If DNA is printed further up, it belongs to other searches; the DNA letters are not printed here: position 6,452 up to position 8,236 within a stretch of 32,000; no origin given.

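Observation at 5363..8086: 907-aa SF1B (RecD/Dda-like) helicase carrying about 500 unassigned N-terminal residues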

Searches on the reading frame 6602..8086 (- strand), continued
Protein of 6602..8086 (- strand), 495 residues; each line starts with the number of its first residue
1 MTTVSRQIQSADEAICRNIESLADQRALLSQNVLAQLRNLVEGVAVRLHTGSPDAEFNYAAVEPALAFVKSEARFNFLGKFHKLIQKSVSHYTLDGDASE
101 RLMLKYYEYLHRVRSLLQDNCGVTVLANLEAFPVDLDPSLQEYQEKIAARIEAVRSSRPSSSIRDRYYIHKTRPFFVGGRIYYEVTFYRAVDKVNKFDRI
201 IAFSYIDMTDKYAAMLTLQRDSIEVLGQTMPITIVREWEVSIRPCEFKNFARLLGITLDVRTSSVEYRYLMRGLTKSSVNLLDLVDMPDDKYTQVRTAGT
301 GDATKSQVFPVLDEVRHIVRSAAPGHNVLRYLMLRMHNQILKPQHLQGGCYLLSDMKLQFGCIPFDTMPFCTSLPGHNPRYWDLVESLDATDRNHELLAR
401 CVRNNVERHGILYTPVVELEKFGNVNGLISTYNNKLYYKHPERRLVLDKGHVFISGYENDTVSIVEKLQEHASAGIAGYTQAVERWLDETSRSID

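Call 83: search_protein_families(library=padloc, proteins=[L019:2110-5223:+, L019:5220-6854:+, L019:6847-8001:+, L019:10697-11017:+, L019:11165-13681:+, L046:3402-4709:+, L046:4706-7645:+, L046:7645-7995:+, L008:3638-6097:+, L008:10917-13481:+], max_evalue=0.00001)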
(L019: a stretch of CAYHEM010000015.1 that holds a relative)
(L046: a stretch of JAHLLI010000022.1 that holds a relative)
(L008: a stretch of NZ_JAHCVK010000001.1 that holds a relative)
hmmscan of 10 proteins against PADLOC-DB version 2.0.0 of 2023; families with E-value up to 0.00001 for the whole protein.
L019:2110-5223:+ (1037 aa): 6 families
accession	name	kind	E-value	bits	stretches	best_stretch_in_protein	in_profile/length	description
PDLC03048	REase_I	-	2.4e-45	153.1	2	265-911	223-874/976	Type I restriction enzyme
PDLC03040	REase_I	-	7.9e-45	151.1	1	13-748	14-729/1029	Type I restriction enzyme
PDLC03041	REase_I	-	8.3e-45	151.2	2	62-498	89-524/1099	Type I restriction enzyme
PDLC03044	REase_I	-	1.3e-35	120.7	2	257-718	225-710/1034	Type I restriction enzyme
PDLC03046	REase_I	-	4.9e-23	79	3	621-701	655-732/1025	Type I restriction enzyme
PDLC03045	REase_I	-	2.5e-17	60.1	1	279-684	250-671/995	Type I restriction enzyme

L019:5220-6854:+ (544 aa): 38 families (the best 25 are shown)
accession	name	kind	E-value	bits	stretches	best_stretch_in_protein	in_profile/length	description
PDLC03033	MTase_I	-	7e-288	954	1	1-544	1-541/541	Type I methyltransferase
PDLC03027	MTase_I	-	3.1e-58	196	1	170-499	126-441/810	Type I methyltransferase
PDLC03022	MTase_I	-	6e-52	175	1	140-496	126-475/857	Type I methyltransferase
PDLC03031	MTase_I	-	2.2e-44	149.9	1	155-495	138-484/834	Type I methyltransferase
PDLC03021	MTase_I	-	1.8e-42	143.8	1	142-525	108-483/491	Type I methyltransferase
PDLC03032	MTase_I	-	2.2e-36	123.3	1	168-497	128-441/1001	Type I methyltransferase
PDLC03035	MTase_I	-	8.6e-34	115.1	1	173-444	146-411/653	Type I methyltransferase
PDLC03029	MTase_I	-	2.6e-31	106.8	1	183-499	158-482/661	Type I methyltransferase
PDLC03240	MTase_II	-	1.7e-30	104.3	1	158-541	136-510/511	Type II methyltransferase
PDLC03038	MTase_I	-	2.1e-30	103.3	1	103-494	83-450/896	Type I methyltransferase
PDLC03039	MTase_I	-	1.5e-29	100.7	1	107-526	85-475/708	Type I methyltransferase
PDLC03020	MTase_I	-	3.8e-27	93.4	1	177-411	160-392/410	Type I methyltransferase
PDLC03028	MTase_I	-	4.4e-27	92.6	1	156-495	852-1190/1236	Type I methyltransferase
PDLC03026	MTase_I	-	2.9e-25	87.4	1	173-427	114-358/487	Type I methyltransferase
PDLC03019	MTase_I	-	3.8e-23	79.7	1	179-540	147-501/932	Type I methyltransferase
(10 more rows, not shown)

L019:6847-8001:+ (384 aa): 81 families (the best 25 are shown)
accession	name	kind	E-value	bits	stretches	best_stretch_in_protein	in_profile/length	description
PDLC03068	Specificity_I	-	4e-118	393.1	2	87-383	108-397/403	Type I specificity subunit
PDLC03099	Specificity_I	-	5e-89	297.2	1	2-382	3-391/405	Type I specificity subunit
PDLC03138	Specificity_I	-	1.3e-80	269.7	1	6-381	109-483/485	Type I specificity subunit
PDLC03063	Specificity_I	-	3e-61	205.6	1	4-383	4-358/369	Type I specificity subunit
PDLC03089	Specificity_I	-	2.6e-52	176.4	3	44-171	64-198/446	Type I specificity subunit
PDLC03104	Specificity_I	-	1e-51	174.5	2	49-215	61-232/415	Type I specificity subunit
PDLC03164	Specificity_I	-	4.1e-51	172.6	1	87-382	109-395/409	Type I specificity subunit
PDLC03135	Specificity_I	-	2.7e-50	169.7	1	77-383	84-394/595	Type I specificity subunit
PDLC03168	Specificity_I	-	2.2e-45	154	2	6-171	7-195/459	Type I specificity subunit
PDLC03136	Specificity_I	-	5e-44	148.8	3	8-120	141-253/316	Type I specificity subunit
PDLC03092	Specificity_I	-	3.5e-42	143.1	1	8-383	9-397/397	Type I specificity subunit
PDLC03154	Specificity_I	-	1e-40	138.5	1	52-383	69-395/406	Type I specificity subunit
PDLC03161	Specificity_I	-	1.4e-40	137.4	1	203-384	210-399/405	Type I specificity subunit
PDLC03116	Specificity_I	-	9.3e-37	125.2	1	8-232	18-239/409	Type I specificity subunit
PDLC03086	Specificity_I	-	8.9e-36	121.8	2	52-171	76-203/458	Type I specificity subunit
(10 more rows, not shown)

L019:10697-11017:+ (106 aa): 0 families

L019:11165-13681:+ (838 aa): 0 families

L046:3402-4709:+ (435 aa): 86 families (the best 25 are shown)
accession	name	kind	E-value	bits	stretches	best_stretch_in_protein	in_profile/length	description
PDLC03134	Specificity_I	-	3.2e-62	208.7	1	46-432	36-421/428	Type I specificity subunit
PDLC03058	Specificity_I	-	8.5e-38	128.5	1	230-392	18-179/393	Type I specificity subunit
PDLC03162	Specificity_I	-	1.4e-32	111.1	1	13-403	4-396/431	Type I specificity subunit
PDLC03090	Specificity_I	-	1e-31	108.7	1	39-418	46-432/434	Type I specificity subunit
PDLC03099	Specificity_I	-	3.2e-31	106.9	1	70-425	42-398/405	Type I specificity subunit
PDLC03100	Specificity_I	-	6.3e-29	99.6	2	15-200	194-384/392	Type I specificity subunit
PDLC03177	Specificity_I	-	2.4e-28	97.1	1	40-423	28-395/402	Type I specificity subunit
PDLC04137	mad5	-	4.8e-28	96.5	1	39-404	26-385/392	mads_5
PDLC03086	Specificity_I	-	7.1e-27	92.5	2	42-178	36-173/458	Type I specificity subunit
PDLC03189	Specificity_I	-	1.1e-26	91.7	2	13-179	6-164/459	Type I specificity subunit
PDLC03168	Specificity_I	-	2.1e-26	91.4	2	17-176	5-163/459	Type I specificity subunit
PDLC03075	Specificity_I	-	9.4e-26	88.4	1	233-420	207-392/407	Type I specificity subunit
PDLC03107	Specificity_I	-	2.6e-25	87.3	2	15-140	193-323/392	Type I specificity subunit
PDLC03108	Specificity_I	-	3e-25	87.4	2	218-412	30-221/452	Type I specificity subunit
PDLC03089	Specificity_I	-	4.6e-25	86.6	2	15-177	3-167/446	Type I specificity subunit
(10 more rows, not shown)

L046:4706-7645:+ (979 aa): 10 families
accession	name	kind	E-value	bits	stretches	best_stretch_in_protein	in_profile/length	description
PDLC03040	REase_I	-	2.1e-85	285.4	1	16-952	14-993/1029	Type I restriction enzyme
PDLC03044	REase_I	-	1.8e-45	153.4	2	101-515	100-514/1034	Type I restriction enzyme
PDLC03048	REase_I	-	2.4e-44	149.7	2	94-551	78-524/976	Type I restriction enzyme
PDLC03041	REase_I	-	2.5e-42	143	1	238-671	299-741/1099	Type I restriction enzyme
PDLC03046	REase_I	-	1.4e-24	84.1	2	133-329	129-335/1025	Type I restriction enzyme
PDLC03045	REase_I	-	4.9e-18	62.5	2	139-421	137-427/995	Type I restriction enzyme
PDLC02707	PbeA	-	3.6e-08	30.5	1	248-401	247-399/672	PbeA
PDLC03047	REase_I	-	3.6e-08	29.6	1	249-639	338-699/1107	Type I restriction enzyme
PDLC03597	REase_MTase_IIG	-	6.3e-07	25.3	1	249-340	163-251/1646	Type IIG restriction enzyme-methyltransferase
PDLC02704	PbeA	-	2.5e-06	24.3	1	252-468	253-466/682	PbeA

L046:7645-7995:+ (116 aa): 0 families

L008:3638-6097:+ (819 aa): 3 families
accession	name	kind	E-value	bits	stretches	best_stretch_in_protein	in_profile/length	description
PDLC04021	PD-T4-1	-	1.9e-19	67.9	1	8-184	27-192/383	-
PDLC03547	REase_II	-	2.1e-19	67.6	1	526-661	293-443/585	Type II restriction enzyme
PDLC03448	REase_II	-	2.4e-07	27.3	0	577-675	625-733/857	Type II restriction enzyme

L008:10917-13481:+ (854 aa): 1 family
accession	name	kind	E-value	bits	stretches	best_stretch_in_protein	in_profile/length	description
PDLC03925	OloA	-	4.7e-75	252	1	17-852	10-577/596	-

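Call 84: find_encoding_contigs(protein=P0117, flank=9000, max_places=2)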
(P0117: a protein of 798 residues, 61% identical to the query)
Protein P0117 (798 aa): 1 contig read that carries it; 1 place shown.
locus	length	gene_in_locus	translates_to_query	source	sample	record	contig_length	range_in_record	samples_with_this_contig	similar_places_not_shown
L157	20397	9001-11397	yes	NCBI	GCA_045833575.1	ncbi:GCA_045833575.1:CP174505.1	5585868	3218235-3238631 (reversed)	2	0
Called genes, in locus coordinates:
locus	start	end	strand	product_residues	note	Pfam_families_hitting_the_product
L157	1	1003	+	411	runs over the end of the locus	PF07690:MFS_1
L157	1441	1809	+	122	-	PF07237:DUF1428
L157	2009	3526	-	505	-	PF03929:PepSY_TM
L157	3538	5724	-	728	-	PF07715:Plug, PF00593:TonB_dep_Rec_b-barrel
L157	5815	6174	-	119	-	PF11162:DUF2946 (weak)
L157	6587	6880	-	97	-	PF00816:Histone_HNS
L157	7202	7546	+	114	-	PF03544:TonB_C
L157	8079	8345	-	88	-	-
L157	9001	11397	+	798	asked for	PF13086:AAA_11 (faint), PF13604:AAA_30, PF01443:Viral_helicase1, PF09848:SLFN-g3_helicase (weak), PF13245:AAA_19, PF01443:Viral_helicase1 (weak), PF13538:UvrD_C_2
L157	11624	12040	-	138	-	PF08765:Mor (weak)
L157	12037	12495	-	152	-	PF06252:GemA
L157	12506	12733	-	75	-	-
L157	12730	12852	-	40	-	PF11363:DUF3164 (weak)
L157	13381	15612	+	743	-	PF03971:IDH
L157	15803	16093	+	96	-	PF14206:Cys_rich_CPCC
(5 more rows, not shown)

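Call 85: find_encoding_contigs(protein=P0087, flank=9000, max_places=2)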
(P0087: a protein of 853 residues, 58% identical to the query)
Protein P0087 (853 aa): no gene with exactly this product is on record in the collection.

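Call 86: find_encoding_contigs(protein=P0111, flank=9000, max_places=2)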
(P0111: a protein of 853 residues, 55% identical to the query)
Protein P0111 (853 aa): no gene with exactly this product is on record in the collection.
